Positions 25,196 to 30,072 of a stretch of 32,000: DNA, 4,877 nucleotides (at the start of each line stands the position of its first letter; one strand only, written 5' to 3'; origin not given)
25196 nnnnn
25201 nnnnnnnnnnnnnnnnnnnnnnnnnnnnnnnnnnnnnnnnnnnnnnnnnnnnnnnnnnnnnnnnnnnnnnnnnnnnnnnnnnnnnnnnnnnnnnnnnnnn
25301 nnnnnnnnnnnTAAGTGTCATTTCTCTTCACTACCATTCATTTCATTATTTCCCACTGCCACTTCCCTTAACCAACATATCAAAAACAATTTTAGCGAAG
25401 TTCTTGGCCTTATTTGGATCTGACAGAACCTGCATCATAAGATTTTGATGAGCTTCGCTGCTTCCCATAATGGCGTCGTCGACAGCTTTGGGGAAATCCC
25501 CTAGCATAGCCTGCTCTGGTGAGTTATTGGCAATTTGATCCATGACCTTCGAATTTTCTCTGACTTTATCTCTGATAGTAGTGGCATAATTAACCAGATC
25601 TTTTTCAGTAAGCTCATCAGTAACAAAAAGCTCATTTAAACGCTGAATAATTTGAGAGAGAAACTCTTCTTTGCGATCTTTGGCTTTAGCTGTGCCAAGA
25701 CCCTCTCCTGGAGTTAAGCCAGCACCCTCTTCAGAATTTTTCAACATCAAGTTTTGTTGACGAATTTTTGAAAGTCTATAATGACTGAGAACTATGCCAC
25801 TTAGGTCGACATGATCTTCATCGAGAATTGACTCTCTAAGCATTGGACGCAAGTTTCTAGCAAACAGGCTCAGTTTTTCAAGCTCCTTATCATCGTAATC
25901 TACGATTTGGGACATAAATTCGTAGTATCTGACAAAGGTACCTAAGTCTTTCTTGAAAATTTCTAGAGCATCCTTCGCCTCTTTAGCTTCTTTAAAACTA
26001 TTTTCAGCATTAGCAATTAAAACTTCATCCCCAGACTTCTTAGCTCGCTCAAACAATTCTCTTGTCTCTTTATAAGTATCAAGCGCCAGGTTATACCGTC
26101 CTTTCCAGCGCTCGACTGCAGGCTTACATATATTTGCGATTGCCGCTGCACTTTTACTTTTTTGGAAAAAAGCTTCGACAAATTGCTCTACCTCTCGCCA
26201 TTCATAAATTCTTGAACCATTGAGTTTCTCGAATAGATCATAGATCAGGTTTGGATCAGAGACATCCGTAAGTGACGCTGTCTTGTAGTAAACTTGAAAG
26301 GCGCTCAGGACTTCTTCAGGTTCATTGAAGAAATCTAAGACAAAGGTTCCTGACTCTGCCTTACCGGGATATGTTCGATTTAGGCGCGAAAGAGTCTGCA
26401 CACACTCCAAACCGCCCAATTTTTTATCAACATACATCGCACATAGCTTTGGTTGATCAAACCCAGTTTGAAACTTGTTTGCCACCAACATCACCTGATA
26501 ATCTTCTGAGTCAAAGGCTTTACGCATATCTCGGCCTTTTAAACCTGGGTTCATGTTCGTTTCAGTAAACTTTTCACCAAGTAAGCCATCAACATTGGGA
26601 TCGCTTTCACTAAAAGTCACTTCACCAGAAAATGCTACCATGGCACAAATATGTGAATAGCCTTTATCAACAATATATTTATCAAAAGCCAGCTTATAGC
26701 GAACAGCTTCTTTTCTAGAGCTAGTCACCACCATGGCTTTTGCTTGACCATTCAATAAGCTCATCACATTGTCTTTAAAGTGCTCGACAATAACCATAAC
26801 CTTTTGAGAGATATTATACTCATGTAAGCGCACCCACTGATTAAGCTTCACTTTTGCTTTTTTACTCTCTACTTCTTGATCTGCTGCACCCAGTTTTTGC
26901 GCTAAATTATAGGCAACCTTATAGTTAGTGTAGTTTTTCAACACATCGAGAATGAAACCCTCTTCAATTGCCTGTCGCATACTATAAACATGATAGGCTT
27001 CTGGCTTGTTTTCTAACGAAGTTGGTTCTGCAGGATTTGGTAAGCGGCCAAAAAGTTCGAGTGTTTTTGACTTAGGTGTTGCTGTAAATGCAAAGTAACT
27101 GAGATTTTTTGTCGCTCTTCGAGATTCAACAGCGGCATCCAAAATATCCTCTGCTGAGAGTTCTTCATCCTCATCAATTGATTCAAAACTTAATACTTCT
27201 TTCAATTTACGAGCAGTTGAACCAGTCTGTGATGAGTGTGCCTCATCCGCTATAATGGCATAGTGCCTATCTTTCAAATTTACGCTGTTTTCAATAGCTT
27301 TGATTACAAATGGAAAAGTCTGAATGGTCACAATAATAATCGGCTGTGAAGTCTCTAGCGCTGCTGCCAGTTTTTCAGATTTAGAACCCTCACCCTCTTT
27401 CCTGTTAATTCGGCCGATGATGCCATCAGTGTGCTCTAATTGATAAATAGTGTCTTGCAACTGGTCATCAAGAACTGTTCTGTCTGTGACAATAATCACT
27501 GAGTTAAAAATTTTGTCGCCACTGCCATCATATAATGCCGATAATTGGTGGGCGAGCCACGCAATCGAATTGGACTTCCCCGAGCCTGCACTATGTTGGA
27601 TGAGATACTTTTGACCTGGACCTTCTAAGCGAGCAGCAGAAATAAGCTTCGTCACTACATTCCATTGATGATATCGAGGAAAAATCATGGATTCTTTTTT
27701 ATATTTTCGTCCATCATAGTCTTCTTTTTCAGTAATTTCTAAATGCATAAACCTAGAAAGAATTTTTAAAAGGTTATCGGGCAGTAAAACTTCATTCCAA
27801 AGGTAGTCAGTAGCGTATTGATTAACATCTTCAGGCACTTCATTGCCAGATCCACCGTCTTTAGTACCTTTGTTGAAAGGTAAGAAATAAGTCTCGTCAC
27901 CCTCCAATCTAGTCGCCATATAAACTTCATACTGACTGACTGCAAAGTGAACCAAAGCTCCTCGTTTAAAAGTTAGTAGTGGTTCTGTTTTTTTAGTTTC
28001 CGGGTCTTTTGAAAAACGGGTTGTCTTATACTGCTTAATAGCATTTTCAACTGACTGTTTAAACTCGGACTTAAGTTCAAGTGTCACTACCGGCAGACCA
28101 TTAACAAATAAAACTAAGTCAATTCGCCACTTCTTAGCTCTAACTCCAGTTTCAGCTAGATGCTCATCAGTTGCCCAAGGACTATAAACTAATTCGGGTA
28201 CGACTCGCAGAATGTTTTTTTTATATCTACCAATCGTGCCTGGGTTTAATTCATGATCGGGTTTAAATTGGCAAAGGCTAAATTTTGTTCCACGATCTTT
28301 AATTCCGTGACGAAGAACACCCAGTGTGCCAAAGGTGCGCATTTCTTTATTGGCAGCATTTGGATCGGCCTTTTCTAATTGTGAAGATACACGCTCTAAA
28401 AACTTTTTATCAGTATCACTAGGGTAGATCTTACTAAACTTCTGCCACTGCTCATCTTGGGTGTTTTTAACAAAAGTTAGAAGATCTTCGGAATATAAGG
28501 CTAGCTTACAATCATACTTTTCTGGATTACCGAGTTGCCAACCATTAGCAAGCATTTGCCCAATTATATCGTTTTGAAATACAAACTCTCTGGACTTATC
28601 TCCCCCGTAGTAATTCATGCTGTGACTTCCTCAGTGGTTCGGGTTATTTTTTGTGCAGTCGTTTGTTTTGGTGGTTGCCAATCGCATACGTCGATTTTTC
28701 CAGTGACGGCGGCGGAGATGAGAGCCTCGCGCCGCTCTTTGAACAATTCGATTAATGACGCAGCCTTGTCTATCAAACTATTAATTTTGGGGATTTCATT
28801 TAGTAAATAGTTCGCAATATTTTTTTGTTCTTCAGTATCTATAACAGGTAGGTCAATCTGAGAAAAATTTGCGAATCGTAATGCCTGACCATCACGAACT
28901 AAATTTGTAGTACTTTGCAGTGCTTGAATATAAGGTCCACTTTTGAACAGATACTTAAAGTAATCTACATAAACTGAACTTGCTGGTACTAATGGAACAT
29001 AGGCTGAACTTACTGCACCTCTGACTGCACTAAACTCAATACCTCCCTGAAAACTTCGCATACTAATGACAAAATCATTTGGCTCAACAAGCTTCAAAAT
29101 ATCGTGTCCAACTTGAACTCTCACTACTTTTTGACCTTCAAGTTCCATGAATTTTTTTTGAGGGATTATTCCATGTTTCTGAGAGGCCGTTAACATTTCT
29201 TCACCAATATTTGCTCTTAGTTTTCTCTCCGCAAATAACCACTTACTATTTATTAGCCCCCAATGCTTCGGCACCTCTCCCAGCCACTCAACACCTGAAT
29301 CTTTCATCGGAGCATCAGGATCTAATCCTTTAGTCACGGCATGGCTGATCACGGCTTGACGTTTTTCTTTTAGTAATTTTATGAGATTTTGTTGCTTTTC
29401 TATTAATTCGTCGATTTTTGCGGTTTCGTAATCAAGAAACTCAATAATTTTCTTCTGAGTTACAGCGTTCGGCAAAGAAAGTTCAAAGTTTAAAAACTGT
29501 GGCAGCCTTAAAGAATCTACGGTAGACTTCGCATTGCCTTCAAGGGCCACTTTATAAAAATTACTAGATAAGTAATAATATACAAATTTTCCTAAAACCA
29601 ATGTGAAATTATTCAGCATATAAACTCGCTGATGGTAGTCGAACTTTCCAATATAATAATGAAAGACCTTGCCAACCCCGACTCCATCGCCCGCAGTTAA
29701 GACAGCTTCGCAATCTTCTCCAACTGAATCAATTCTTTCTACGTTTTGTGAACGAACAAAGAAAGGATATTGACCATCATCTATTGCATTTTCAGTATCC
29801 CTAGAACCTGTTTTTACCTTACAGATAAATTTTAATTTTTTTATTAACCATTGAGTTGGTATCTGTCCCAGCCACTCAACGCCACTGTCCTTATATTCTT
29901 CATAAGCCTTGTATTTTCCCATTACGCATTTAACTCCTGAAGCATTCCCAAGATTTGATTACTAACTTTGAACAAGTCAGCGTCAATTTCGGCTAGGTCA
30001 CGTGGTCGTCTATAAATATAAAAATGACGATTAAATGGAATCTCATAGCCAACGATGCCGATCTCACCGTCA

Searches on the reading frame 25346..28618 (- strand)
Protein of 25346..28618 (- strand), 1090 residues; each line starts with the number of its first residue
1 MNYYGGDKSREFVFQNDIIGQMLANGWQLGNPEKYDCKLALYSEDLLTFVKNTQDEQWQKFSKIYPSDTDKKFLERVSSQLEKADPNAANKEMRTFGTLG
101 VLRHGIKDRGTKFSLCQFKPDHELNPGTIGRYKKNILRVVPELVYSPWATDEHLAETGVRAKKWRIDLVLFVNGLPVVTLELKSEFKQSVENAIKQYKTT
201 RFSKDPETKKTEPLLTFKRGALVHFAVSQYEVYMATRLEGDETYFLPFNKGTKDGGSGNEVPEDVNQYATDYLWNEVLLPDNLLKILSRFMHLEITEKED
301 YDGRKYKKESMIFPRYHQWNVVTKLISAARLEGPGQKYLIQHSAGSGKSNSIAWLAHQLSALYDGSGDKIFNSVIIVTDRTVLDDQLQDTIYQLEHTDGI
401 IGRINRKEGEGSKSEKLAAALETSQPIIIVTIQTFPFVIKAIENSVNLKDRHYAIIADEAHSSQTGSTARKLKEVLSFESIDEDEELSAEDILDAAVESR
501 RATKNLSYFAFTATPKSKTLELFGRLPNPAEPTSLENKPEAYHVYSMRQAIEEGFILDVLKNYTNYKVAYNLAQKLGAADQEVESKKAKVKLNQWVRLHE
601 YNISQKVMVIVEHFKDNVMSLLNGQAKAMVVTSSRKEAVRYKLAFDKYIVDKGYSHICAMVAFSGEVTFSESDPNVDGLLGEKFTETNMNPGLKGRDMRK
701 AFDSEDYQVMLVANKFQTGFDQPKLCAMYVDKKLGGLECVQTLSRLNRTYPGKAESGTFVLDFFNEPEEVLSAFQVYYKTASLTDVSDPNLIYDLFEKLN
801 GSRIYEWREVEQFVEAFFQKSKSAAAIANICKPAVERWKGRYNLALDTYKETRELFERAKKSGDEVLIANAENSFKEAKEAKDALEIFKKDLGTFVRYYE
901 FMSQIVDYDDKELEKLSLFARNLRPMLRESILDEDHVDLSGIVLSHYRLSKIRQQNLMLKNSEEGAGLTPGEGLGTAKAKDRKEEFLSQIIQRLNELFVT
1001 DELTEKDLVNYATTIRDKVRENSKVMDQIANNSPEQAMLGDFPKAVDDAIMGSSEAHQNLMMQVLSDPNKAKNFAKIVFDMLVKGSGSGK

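Call 9: search_protein_families(library=pfam, proteins=[window:25346-28618:-], max_evalue=0.01)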
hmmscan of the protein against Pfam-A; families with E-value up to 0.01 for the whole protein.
window:25346-28618:- (1090 aa): 5 families
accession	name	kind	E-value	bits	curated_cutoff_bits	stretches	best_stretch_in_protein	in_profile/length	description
PF18766.7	SWI2_SNF2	-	5.7e-24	85.4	26.7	1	317-589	1-214/221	SWI2/SNF2 ATPase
PF04313.20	HSDR_N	-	3e-13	50.5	25.1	1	17-242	10-197/198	Type I restriction enzyme R protein N terminus (HSDR_N)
PF04851.21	ResIII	-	1.1e-12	48.6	22.5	1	314-515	4-162/164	Type III restriction enzyme, res subunit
PF22679.2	T1R_D3-like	-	3.5e-11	44.2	27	1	698-760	89-154/158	Type I restriction enzyme subunit R domain 3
PF00270.35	DEAD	-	5.8e-06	26.6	26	1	334-520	13-164/167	DEAD/DEAH box helicase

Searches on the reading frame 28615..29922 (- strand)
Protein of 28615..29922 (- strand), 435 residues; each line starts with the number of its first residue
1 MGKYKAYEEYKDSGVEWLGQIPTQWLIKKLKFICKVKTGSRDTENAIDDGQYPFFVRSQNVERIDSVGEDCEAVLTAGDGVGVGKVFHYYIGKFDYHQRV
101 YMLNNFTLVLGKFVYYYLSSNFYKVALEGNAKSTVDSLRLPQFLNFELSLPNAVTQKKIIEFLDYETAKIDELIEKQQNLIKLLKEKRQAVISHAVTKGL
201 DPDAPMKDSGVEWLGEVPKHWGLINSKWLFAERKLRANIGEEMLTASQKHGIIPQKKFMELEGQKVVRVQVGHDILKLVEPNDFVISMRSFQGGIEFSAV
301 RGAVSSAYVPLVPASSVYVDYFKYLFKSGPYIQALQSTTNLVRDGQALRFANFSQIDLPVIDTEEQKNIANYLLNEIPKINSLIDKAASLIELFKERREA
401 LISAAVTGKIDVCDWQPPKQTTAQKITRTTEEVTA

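Call 9: search_protein_families(library=pfam, proteins=[window:28615-29922:-], max_evalue=0.01)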
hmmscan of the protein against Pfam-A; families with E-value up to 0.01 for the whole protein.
window:28615-29922:- (435 aa): 1 family
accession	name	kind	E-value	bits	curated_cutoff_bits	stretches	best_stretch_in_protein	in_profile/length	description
PF01420.25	Methylase_S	-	6.3e-14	53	22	1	23-182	2-167/168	Type I restriction modification DNA specificity domain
